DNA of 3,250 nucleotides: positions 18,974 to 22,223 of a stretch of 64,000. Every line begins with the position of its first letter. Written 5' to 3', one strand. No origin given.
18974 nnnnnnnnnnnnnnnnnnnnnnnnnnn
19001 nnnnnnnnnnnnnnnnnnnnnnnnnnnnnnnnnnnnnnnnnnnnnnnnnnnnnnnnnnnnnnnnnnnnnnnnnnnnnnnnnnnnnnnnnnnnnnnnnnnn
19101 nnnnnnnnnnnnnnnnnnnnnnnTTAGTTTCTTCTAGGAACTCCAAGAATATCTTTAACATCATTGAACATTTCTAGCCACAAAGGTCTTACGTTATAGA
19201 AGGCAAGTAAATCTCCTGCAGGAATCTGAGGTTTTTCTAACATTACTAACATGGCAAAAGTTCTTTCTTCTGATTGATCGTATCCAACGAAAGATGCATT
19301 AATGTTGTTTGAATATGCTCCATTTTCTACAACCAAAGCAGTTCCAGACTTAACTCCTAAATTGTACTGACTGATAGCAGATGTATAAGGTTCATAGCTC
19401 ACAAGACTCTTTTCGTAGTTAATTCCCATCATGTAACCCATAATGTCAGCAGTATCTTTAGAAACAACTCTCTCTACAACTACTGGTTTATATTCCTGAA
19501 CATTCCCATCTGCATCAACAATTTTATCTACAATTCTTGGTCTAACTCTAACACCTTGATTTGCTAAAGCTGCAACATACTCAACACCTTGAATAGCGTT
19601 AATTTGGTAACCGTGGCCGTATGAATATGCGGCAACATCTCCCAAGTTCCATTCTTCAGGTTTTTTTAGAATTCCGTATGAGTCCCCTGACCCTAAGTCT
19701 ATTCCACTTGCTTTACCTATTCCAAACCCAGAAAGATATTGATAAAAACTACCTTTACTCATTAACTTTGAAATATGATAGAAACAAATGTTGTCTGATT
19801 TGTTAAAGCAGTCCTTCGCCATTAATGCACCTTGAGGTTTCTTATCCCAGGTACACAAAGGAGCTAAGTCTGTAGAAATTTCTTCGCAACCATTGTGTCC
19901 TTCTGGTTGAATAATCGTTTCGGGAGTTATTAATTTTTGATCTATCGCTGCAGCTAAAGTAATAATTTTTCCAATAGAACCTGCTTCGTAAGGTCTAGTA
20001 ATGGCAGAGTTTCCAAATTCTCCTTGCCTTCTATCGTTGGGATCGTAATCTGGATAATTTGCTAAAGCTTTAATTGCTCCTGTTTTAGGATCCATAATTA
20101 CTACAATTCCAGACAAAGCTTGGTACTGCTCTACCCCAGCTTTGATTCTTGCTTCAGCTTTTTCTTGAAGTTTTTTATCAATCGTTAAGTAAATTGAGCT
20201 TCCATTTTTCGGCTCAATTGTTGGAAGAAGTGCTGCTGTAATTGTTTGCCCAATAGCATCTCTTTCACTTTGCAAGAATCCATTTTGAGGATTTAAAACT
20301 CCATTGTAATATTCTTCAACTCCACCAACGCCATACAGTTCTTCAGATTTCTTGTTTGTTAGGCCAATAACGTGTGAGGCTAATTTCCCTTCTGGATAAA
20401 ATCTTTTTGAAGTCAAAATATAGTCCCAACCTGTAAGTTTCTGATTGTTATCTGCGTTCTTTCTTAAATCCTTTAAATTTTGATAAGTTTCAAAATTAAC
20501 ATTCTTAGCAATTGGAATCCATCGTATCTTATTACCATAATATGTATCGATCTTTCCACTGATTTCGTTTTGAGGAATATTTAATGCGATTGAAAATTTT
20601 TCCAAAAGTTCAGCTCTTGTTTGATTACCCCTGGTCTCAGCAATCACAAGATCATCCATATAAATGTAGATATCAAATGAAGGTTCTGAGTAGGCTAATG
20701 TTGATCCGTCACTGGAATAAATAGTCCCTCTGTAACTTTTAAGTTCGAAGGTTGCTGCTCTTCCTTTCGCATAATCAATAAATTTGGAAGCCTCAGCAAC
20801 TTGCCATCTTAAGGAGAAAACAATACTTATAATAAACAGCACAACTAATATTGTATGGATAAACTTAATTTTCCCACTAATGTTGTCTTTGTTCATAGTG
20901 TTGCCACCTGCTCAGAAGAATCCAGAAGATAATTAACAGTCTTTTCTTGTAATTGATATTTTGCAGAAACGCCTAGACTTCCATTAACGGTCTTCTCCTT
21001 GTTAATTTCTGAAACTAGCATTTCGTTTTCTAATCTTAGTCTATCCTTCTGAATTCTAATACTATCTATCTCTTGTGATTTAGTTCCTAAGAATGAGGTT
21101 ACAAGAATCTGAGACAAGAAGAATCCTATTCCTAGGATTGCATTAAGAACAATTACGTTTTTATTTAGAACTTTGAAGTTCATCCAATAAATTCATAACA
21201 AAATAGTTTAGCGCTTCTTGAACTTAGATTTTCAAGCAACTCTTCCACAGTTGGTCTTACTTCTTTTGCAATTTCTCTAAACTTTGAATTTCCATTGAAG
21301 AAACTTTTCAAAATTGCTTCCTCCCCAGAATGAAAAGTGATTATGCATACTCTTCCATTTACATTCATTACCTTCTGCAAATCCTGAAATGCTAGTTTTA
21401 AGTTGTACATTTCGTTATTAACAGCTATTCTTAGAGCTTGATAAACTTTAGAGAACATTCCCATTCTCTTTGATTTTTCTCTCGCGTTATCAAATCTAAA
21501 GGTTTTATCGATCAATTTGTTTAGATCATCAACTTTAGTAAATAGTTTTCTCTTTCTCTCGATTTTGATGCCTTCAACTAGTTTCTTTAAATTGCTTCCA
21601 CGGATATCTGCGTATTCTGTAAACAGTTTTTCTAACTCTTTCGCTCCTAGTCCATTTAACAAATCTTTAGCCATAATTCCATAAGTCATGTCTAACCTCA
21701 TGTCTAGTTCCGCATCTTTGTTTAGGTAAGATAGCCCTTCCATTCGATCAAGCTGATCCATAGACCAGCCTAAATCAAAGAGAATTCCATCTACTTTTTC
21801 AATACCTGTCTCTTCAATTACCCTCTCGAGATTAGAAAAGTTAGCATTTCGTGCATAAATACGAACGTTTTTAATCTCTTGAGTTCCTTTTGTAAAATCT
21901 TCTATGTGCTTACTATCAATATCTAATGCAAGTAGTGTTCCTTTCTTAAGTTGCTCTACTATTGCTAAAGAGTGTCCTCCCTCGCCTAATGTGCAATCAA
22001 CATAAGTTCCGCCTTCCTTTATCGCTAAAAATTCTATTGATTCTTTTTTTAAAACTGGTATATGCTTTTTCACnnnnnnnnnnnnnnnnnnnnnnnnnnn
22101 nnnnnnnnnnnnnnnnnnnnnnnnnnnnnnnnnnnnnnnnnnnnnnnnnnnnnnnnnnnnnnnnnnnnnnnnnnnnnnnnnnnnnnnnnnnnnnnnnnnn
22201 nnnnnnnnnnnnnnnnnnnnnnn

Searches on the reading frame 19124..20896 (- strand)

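Call 9: search_protein_families(library=pfam, proteins=[window:19124-20896:-], max_evalue=0.001)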
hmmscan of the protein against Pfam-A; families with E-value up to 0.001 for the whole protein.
window:19124-20896:- (590 aa): 3 families
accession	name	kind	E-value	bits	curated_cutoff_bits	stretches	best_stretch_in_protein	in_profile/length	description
PF00905.27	Transpeptidase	-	1.7e-53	182.3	22.1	1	263-557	1-282/299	Penicillin binding protein transpeptidase domain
PF03717.20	PBP_dimer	-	8.1e-18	65.9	24.4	1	53-220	3-177/180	Penicillin-binding Protein dimerisation domain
PF21922.1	PBP_dimer_2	-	0.00064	20.4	27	0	164-206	24-62/83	Penicillin binding protein A dimerisation domain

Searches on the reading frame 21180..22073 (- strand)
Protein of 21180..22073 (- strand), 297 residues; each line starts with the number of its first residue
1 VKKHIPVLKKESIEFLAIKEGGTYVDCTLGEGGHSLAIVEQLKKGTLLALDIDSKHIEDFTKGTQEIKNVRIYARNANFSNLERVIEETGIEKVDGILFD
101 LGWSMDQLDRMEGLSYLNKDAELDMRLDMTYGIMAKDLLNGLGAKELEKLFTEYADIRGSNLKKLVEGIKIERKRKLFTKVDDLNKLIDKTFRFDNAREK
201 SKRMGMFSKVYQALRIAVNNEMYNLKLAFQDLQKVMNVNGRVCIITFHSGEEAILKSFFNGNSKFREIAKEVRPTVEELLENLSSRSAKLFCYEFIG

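Call 9: search_protein_families(library=pfam, proteins=[window:21180-22073:-], max_evalue=0.001)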
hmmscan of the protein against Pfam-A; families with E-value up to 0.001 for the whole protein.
window:21180-22073:- (297 aa): 1 family
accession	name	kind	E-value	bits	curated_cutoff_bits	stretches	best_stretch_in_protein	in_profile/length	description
PF01795.25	Methyltransf_5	-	9e-68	229.4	27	1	3-295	3-308/309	MraW methylase family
